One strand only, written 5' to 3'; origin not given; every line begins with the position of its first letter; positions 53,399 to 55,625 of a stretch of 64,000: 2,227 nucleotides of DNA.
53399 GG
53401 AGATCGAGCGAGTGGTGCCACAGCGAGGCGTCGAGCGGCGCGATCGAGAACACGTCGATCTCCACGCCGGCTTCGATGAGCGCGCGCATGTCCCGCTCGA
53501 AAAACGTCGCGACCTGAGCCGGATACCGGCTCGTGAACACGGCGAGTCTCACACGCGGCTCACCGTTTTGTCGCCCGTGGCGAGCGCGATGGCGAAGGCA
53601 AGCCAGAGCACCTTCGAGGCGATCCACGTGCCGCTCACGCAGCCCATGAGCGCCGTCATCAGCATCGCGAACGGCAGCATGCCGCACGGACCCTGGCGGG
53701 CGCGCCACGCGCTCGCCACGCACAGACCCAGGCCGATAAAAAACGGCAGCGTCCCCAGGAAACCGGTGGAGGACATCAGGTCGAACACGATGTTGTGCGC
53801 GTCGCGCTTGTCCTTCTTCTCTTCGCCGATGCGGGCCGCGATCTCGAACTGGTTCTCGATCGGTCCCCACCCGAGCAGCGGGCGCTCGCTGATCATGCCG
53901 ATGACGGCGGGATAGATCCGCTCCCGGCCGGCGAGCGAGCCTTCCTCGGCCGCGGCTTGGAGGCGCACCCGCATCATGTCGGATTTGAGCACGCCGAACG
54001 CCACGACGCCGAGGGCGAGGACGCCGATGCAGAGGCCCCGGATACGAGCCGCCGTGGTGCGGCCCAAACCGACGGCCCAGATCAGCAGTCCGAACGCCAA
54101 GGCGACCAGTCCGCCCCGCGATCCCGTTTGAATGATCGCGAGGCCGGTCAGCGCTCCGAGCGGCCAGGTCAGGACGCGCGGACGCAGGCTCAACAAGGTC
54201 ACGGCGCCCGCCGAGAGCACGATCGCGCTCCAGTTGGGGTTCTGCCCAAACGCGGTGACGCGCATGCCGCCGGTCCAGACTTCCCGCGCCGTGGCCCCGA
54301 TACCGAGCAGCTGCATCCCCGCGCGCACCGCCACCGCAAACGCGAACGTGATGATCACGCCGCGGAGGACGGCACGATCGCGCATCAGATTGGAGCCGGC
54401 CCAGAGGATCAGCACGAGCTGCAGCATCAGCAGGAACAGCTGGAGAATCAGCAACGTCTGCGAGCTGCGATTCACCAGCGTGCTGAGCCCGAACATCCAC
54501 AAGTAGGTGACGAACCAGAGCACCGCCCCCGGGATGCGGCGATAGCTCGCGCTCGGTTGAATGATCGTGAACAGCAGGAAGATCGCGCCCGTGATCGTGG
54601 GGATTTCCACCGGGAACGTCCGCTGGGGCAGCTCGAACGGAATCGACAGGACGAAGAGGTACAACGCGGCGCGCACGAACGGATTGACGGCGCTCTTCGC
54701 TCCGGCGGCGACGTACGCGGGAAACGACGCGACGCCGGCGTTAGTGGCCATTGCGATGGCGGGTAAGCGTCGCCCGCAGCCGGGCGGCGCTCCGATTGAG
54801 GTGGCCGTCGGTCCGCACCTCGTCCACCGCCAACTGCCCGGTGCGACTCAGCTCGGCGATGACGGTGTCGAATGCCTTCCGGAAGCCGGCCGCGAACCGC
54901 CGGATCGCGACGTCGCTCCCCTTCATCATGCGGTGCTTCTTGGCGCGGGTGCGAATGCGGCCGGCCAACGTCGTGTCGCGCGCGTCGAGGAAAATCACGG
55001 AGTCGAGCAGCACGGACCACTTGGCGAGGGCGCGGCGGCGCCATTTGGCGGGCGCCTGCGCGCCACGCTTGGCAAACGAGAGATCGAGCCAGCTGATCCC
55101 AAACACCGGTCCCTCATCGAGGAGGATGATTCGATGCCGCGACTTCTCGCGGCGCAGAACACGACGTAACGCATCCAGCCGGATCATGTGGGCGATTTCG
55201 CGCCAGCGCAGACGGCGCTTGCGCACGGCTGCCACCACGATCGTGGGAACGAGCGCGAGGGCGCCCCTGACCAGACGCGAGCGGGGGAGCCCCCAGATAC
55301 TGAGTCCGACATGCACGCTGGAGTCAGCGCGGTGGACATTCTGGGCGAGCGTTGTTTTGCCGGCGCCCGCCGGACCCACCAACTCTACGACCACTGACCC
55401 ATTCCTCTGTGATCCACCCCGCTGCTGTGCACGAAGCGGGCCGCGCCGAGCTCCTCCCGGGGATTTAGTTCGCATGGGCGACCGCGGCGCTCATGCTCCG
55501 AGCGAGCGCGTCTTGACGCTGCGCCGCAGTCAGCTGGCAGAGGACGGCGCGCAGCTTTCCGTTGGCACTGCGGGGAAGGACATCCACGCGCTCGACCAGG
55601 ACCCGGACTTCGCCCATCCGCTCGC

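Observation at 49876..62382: Segmentally duplicated [P-loop protein]-[membrane gene]-[GT4]-[PaaK-like ligase] cassette: candidate uncharacterised polysaccharide-decoration system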

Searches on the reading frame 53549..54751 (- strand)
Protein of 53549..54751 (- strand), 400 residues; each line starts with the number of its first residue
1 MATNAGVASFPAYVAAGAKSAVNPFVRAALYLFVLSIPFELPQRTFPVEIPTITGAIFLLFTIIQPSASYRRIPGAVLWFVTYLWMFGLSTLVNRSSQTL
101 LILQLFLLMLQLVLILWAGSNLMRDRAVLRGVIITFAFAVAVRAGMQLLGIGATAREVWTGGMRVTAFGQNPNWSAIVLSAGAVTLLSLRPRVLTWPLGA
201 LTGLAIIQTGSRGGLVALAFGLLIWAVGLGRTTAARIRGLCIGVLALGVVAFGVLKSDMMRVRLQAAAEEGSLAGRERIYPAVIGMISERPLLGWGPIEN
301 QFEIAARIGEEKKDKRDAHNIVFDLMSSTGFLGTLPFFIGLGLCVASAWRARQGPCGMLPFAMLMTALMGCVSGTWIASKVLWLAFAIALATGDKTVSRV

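Call 5: search_protein_families(library=pfam, proteins=[window:53549-54751:-], max_evalue=0.01)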
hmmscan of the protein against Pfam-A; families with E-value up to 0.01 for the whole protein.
window:53549-54751:- (400 aa): 1 family
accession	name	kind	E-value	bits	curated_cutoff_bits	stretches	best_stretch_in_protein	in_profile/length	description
PF04932.20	Wzy_C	-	1.1e-20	74.4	31.7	1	200-338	4-149/149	O-Antigen ligase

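Call 6: search_protein_families(library=ncbifam, proteins=[window:53549-54751:-], max_evalue=0.01)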
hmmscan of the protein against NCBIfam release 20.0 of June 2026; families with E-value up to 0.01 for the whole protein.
window:53549-54751:- (400 aa): 0 families

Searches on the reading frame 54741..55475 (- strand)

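Call 5: search_protein_families(library=pfam, proteins=[window:54741-55475:-], max_evalue=0.01)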
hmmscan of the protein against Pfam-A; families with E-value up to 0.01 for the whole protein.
window:54741-55475:- (244 aa): 7 families
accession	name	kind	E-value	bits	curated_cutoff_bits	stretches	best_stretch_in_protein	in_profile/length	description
PF13521.12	AAA_28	-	2.1e-05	25.2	27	0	89-180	47-138/164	AAA domain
PF00931.28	NB-ARC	-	6.3e-05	22.8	23.5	1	25-55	16-46/248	NB-ARC domain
PF13238.12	AAA_18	-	8.3e-05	23.5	29.4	1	31-185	2-119/128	AAA domain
PF13671.12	AAA_33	-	0.00012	22.9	27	1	29-196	1-138/143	AAA domain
PF13191.12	AAA_16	-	0.00036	21.5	32.6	1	28-121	25-140/167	AAA ATPase domain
PF13401.12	AAA_22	-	0.00079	20.2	27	1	30-121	8-92/130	AAA domain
PF00004.35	AAA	-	0.0068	17.3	21.2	0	32-69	3-35/131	ATPase family associated with various cellular activities (AAA)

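Call 6: search_protein_families(library=ncbifam, proteins=[window:54741-55475:-], max_evalue=0.01)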
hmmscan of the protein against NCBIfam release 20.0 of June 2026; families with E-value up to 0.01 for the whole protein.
window:54741-55475:- (244 aa): 6 families
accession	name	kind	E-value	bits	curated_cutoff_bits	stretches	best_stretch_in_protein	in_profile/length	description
NF011100.0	PRK14527.1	equivalog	7.7e-06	25.6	154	0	134-217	91-173/191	adenylate kinase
NF001381.0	PRK00279.1-3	equivalog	0.00012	21.9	187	0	146-232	96-180/188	adenylate kinase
NF006746.0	PRK09270.1-5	subfamily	0.0015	17.5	250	0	23-50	17-44/210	nucleoside/nucleotide kinase family protein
TIGR01359.1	UMP_CMP_kin_fam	subfamily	0.0072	16.3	207.6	0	152-216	101-165/185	UMP-CMP kinase family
NF006743.0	PRK09270.1-2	equivalog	0.0073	15.4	227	0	22-56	23-60/217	nucleoside/nucleotide kinase family protein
NF011104.0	PRK14531.1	equivalog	0.0098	15.6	160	0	32-56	7-31/183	adenylate kinase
